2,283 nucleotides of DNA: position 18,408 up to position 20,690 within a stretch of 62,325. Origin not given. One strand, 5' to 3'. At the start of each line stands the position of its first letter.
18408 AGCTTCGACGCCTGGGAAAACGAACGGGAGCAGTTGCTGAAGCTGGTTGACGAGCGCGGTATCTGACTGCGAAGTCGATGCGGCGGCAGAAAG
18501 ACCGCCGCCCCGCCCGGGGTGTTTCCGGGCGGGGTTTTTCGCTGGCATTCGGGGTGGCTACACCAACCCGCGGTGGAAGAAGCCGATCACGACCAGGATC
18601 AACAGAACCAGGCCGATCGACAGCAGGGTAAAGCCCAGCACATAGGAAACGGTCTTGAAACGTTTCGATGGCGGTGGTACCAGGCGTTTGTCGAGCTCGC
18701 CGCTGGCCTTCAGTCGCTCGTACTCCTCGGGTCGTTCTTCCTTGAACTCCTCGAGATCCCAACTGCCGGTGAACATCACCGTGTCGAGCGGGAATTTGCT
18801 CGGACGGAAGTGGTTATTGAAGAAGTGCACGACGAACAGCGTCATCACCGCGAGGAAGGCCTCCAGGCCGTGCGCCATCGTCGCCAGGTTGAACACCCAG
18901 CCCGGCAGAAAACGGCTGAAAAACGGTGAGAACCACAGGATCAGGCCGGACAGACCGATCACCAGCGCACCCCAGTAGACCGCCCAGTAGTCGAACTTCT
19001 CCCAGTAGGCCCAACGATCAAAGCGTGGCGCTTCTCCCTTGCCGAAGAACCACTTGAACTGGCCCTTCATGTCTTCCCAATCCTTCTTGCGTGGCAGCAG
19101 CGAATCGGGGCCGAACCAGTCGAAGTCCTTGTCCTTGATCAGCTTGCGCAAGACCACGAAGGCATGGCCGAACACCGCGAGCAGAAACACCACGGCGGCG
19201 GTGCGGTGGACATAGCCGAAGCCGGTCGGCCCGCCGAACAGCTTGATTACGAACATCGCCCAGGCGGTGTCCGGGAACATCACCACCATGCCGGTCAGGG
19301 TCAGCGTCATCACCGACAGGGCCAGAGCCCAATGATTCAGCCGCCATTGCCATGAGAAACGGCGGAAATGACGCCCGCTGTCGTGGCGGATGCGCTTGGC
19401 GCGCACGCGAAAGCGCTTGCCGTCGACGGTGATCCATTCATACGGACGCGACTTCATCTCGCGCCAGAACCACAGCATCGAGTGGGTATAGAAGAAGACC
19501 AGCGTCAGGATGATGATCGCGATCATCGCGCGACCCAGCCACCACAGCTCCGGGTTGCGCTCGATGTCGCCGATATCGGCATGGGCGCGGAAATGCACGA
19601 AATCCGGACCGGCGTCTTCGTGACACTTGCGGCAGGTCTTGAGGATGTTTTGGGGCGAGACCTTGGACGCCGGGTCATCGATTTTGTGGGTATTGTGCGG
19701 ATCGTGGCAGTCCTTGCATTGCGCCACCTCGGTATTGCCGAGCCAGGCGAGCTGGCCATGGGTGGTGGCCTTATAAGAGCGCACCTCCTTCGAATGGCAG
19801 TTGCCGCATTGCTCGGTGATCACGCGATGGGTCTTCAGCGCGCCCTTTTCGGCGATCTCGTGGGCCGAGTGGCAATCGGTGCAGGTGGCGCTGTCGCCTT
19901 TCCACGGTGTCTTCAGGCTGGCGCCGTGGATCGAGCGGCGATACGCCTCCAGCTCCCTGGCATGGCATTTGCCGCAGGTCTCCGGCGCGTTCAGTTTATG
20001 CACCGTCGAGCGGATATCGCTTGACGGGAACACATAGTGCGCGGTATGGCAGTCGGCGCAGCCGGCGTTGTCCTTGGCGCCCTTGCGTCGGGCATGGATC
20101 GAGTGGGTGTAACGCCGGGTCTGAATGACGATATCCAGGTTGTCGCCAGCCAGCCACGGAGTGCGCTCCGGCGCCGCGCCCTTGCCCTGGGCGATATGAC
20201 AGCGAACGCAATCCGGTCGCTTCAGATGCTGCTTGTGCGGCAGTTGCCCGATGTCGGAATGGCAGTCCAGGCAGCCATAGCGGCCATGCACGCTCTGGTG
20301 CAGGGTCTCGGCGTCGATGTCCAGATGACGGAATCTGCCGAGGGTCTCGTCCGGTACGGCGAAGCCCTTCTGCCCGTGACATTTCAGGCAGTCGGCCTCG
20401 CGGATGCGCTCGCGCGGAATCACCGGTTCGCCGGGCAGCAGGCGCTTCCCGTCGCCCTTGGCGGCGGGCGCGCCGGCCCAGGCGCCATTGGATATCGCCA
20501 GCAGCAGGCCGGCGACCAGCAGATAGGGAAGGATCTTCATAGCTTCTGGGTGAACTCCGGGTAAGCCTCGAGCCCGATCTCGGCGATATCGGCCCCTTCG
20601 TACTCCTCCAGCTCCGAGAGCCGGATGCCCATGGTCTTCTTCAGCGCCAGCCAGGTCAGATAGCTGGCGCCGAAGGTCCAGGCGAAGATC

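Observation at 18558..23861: Nitrogen-controlled operon: HAO-family octaheme cytochrome, Amt ammonium channel and a nine-heme/cytochrome-b fusion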

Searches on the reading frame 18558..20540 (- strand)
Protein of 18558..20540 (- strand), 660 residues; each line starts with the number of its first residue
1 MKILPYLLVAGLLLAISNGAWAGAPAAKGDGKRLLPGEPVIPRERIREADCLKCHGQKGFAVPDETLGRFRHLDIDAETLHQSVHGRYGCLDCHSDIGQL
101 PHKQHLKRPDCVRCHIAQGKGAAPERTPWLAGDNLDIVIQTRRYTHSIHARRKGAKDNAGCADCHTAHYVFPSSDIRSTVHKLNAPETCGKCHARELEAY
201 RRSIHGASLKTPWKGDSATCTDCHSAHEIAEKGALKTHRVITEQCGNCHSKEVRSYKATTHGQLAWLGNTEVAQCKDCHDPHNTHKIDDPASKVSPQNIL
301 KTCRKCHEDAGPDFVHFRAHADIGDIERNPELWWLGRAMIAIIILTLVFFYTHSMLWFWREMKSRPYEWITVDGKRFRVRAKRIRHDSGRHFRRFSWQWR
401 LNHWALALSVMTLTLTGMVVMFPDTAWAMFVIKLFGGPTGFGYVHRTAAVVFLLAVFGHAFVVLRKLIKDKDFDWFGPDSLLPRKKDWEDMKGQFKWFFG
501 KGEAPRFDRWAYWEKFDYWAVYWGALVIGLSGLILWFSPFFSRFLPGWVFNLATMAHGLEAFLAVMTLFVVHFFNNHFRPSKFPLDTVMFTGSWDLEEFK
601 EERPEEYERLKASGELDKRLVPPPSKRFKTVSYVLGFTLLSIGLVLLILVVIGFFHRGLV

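Call 4: search_protein_families(library=pfam, proteins=[window:18558-20540:-], max_evalue=0.01)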
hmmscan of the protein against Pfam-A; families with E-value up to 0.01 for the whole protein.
window:18558-20540:- (660 aa): 5 families
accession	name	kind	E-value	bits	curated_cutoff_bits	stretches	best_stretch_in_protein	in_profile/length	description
PF01292.26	Ni_hydr_CYTB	-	2.4e-12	47.4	30.1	2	342-472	43-171/179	Prokaryotic cytochrome b561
PF14522.11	Cytochrome_C7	-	8.5e-12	45.2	24.8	1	145-225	4-67/67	Cytochrome c7 and related cytochrome c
PF09699.15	Paired_CXXCH_1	-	4.1e-11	42.8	20.6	1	219-252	8-39/41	Doubled CXXCH motif (Paired_CXXCH_1)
PF14537.11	Cytochrom_c3_2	-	1.3e-08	35.6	25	1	156-232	4-72/79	Cytochrome c3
PF03264.19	Cytochrom_NNT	-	2.1e-07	31.3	24.1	1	177-237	27-85/174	NapC/NirT cytochrome c family, N-terminal region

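Call 5: search_protein_families(library=ncbifam, proteins=[window:18558-20540:-], max_evalue=0.01)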
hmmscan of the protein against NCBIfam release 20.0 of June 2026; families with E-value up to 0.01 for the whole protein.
window:18558-20540:- (660 aa): 5 families
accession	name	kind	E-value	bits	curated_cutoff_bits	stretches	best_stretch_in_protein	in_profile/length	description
TIGR01583.1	formate-DH-gamm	equivalog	2e-09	37.7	115.85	1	393-578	3-171/204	formate dehydrogenase subunit gamma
TIGR03153.1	cytochr_NrfH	equivalog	7.6e-06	26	134.2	1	179-309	21-135/138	cytochrome c nitrite reductase small subunit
NF007924.0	PRK10639.1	equivalog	1.6e-05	24.7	341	1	392-575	7-170/211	formate dehydrogenase cytochrome b556 subunit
TIGR04257.1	nanowire_3heme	domain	2.4e-05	24.4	40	1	143-195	14-60/75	c(7)-type cytochrome triheme domain-containing protein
TIGR02161.1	napC_nirT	subfamily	0.00017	21.5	310.6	0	179-307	38-174/185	periplasmic nitrate (or nitrite) reductase c-type cytochrome, NapC/NirT family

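Call 7: search_solved_structures(query=window:18558-20540:-, max_evalue=1, show_alignments=2)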
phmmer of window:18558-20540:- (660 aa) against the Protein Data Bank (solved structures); distinct sequences matched with E-value up to 1: 8.
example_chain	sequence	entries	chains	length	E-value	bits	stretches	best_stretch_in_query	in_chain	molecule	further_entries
2ozy_A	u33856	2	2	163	0.0015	20.1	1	157-292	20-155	Cytochrome c-type protein nrfB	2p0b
28pb_A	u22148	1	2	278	0.0018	19.8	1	72-317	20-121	Cytochrome c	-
6r2q_A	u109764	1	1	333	0.0062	18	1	204-313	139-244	Cystathionine beta-synthase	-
1h1o_A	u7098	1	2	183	0.1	14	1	108-147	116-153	CYTOCHROME C-552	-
5ze8_A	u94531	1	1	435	0.19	13.1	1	229-265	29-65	cytochrome c552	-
3oue_A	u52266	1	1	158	0.25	12.7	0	160-194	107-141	Cytochrome c family protein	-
1kqf_C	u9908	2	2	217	0.68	11.3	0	399-574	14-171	FORMATE DEHYDROGENASE, NITRATE-INDUCIBLE, CYTOCHROME B556(FDN) SUBUNIT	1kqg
4rkm_A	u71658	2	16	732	0.78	11.1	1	179-213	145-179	MccA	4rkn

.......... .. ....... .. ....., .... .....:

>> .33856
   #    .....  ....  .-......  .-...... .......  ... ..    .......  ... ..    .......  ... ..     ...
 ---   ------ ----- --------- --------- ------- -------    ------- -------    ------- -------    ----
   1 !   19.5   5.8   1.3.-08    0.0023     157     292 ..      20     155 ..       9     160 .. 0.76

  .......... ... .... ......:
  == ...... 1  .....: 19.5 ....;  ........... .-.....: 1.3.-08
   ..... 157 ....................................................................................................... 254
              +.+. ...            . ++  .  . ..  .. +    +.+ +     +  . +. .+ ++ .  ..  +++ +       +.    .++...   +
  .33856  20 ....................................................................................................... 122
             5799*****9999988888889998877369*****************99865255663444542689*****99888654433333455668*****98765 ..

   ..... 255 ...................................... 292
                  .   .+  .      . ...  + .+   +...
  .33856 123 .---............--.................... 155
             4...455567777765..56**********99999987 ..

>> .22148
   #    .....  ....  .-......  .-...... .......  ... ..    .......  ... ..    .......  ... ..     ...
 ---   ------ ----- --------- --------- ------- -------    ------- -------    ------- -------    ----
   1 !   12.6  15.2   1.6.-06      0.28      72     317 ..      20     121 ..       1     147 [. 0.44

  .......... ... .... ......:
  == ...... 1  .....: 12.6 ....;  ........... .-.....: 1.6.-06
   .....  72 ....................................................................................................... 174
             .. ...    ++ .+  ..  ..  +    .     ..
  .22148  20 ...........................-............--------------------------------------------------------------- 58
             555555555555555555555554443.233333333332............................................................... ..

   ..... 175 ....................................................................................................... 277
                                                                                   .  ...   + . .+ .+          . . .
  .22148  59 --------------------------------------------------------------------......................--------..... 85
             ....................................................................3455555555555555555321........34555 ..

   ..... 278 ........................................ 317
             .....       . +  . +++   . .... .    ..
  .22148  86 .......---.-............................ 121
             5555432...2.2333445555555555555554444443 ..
